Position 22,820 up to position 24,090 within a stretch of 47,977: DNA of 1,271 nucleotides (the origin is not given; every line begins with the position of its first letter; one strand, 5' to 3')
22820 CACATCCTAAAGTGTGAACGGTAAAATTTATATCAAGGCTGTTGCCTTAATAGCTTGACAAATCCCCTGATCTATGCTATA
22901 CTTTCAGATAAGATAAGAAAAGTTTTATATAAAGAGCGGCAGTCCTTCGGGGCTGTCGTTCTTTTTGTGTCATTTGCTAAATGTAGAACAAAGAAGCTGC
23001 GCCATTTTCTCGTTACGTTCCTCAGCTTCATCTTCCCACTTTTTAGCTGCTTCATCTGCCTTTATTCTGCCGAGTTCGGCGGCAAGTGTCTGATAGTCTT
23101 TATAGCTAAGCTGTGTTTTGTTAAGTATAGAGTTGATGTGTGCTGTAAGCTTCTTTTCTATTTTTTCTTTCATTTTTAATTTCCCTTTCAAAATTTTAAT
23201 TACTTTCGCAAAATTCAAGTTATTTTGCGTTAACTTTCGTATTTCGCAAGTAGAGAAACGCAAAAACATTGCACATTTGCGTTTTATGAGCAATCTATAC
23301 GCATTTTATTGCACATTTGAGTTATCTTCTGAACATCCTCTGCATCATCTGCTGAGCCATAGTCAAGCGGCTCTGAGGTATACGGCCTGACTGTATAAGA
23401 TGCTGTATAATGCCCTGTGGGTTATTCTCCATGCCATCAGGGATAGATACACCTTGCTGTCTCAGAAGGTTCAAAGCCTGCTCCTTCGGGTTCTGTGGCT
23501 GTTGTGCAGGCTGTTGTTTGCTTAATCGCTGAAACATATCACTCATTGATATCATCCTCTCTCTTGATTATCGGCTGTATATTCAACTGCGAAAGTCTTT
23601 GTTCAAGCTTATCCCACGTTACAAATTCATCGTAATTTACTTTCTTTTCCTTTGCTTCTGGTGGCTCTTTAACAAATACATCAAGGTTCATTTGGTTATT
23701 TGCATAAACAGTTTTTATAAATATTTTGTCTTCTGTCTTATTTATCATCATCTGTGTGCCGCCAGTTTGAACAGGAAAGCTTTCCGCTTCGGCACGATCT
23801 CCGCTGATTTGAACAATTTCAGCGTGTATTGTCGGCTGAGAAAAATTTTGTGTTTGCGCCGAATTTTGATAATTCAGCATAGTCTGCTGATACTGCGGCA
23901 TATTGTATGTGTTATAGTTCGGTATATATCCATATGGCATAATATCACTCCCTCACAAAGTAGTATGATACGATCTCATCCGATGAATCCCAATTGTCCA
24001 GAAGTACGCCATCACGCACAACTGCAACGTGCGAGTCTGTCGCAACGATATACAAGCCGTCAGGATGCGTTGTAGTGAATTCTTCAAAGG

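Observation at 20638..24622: Eight-gene attP-proximal cargo cassette of unknown function, made of low-complexity, membrane and Cys-rich proteins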

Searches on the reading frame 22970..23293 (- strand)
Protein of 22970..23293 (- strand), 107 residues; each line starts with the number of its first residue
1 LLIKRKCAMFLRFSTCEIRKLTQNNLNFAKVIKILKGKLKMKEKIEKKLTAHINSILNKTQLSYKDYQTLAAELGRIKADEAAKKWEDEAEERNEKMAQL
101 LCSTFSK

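Call 3: search_protein_families(library=pfam, proteins=[window:22970-23293:-], max_evalue=1)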
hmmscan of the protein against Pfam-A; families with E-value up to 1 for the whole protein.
window:22970-23293:- (107 aa): 2 families
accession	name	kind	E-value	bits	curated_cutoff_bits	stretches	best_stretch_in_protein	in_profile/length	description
PF01798.23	Nop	-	0.0059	16.5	25.4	1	16-75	25-91/228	snoRNA binding domain, fibrillarin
PF18363.6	PI_PP_I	-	0.12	13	28.5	1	38-105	18-86/94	Phosphoinositide phosphatase insertion domain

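Call 4: search_protein_families(library=phrogs, proteins=[window:22970-23293:-], max_evalue=1)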
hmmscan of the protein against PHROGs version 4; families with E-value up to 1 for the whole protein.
window:22970-23293:- (107 aa): 3 families
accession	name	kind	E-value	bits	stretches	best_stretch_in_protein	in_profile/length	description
phrog_26555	-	unknown function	0.034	15.2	1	60-101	81-121/125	-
phrog_3176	-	unknown function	0.25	11.4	1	20-97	41-119/330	-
phrog_30938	-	unknown function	0.55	11.9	0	73-102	11-39/99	-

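Call 6: search_protein_families(library=ncbifam, proteins=[window:22970-23293:-], max_evalue=1)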
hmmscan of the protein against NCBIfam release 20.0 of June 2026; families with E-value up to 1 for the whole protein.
window:22970-23293:- (107 aa): 5 families
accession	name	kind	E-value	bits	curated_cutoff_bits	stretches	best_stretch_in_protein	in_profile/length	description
NF005965.0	PRK08055.1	equivalog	0.019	14.5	179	1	30-80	131-181/182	chorismate mutase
TIGR02341.1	chap_CCT_beta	equivalog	0.021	13.5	522.15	1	29-75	253-299/519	T-complex protein 1 subunit beta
TIGR01222.1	minC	equivalog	0.029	14.1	95.25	1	12-103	5-97/226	septum site-determining protein MinC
TIGR02865.1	spore_II_E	equivalog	0.077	11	490.8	1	8-78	424-495/764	stage II sporulation protein E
TIGR00762.1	DegV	domain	0.2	10.8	99.7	1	22-101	177-254/276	DegV family EDD domain-containing protein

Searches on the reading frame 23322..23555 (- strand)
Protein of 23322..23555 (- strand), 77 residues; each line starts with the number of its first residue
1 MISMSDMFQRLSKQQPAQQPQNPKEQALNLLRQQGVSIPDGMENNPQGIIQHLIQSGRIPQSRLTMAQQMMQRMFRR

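Call 3: search_protein_families(library=pfam, proteins=[window:23322-23555:-], max_evalue=1)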
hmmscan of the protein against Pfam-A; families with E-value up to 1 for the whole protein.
window:23322-23555:- (77 aa): 1 family
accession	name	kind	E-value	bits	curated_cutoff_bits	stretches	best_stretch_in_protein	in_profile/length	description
PF01163.29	RIO1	-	0.19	11.8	22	1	19-72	53-107/187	RIO domain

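Call 4: search_protein_families(library=phrogs, proteins=[window:23322-23555:-], max_evalue=1)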
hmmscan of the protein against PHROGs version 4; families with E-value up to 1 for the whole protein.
window:23322-23555:- (77 aa): 1 family
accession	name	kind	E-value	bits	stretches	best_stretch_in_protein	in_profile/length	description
phrog_22984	-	unknown function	1.8e-05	26.1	1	33-74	19-61/74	-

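Call 6: search_protein_families(library=ncbifam, proteins=[window:23322-23555:-], max_evalue=1)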
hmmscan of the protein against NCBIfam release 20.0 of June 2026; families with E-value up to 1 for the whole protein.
window:23322-23555:- (77 aa): 0 families

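Call 82: search_protein_families(library=padloc, proteins=[window:23322-23555:-], max_evalue=0.1)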
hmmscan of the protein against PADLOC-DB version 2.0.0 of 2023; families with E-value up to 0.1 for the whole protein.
window:23322-23555:- (77 aa): 0 families

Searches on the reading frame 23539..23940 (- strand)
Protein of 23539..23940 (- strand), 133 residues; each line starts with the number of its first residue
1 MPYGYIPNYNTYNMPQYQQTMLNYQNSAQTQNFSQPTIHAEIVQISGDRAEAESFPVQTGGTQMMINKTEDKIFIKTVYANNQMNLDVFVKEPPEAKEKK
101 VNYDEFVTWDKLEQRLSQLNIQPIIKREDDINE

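Call 3: search_protein_families(library=pfam, proteins=[window:23539-23940:-], max_evalue=1)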
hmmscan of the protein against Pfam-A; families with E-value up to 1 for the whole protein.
window:23539-23940:- (133 aa): 0 families

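Call 4: search_protein_families(library=phrogs, proteins=[window:23539-23940:-], max_evalue=1)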
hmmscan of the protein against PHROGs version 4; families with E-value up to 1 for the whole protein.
window:23539-23940:- (133 aa): 3 families
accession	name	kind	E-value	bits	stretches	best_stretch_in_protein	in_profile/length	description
phrog_21718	-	unknown function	0.0022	18.9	1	4-119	10-137/159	-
phrog_3848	-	unknown function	0.0069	17.8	1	8-98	13-99/100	-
phrog_7437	-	unknown function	0.2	12.8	0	68-108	63-103/141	-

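Call 6: search_protein_families(library=ncbifam, proteins=[window:23539-23940:-], max_evalue=1)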
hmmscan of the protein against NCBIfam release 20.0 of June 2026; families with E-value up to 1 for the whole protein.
window:23539-23940:- (133 aa): 0 families

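Call 82: search_protein_families(library=padloc, proteins=[window:23539-23940:-], max_evalue=0.1)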
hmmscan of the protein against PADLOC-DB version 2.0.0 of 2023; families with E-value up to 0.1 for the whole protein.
window:23539-23940:- (133 aa): 1 family
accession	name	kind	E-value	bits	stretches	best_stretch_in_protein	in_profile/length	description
PDLC04623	PDC-M38B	-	0.0039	15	1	64-122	6-63/219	-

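Call 93: search_solved_structures(query=A6, max_evalue=10, show_alignments=1)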
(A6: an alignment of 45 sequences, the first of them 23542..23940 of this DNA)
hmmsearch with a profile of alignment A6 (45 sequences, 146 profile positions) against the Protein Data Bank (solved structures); distinct sequences matched with E-value up to 10: 6.
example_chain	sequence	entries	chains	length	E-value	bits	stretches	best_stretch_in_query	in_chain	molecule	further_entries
6htq_d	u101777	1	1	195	1.5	12.1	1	28-92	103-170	30S ribosomal protein S4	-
5apz_A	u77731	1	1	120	1.5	12.1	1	92-135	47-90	GENERAL CONTROL PROTEIN GCN4, NOR1 TCAR0761, GENERAL CONTROL PROTEIN GCN4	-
5njt_D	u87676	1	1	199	1.6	12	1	28-92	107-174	30S ribosomal protein S4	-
3j9w_AD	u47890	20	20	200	1.6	12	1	28-92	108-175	30S ribosomal protein uS4 | 30S ribosomal protein S4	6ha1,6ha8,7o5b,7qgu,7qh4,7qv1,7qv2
6h9l_A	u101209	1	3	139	7.3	9.9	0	87-133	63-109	Uncharacterized protein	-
3jd5_d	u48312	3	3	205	9.6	9.5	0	92-124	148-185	28S ribosomal protein S26, mitochondrial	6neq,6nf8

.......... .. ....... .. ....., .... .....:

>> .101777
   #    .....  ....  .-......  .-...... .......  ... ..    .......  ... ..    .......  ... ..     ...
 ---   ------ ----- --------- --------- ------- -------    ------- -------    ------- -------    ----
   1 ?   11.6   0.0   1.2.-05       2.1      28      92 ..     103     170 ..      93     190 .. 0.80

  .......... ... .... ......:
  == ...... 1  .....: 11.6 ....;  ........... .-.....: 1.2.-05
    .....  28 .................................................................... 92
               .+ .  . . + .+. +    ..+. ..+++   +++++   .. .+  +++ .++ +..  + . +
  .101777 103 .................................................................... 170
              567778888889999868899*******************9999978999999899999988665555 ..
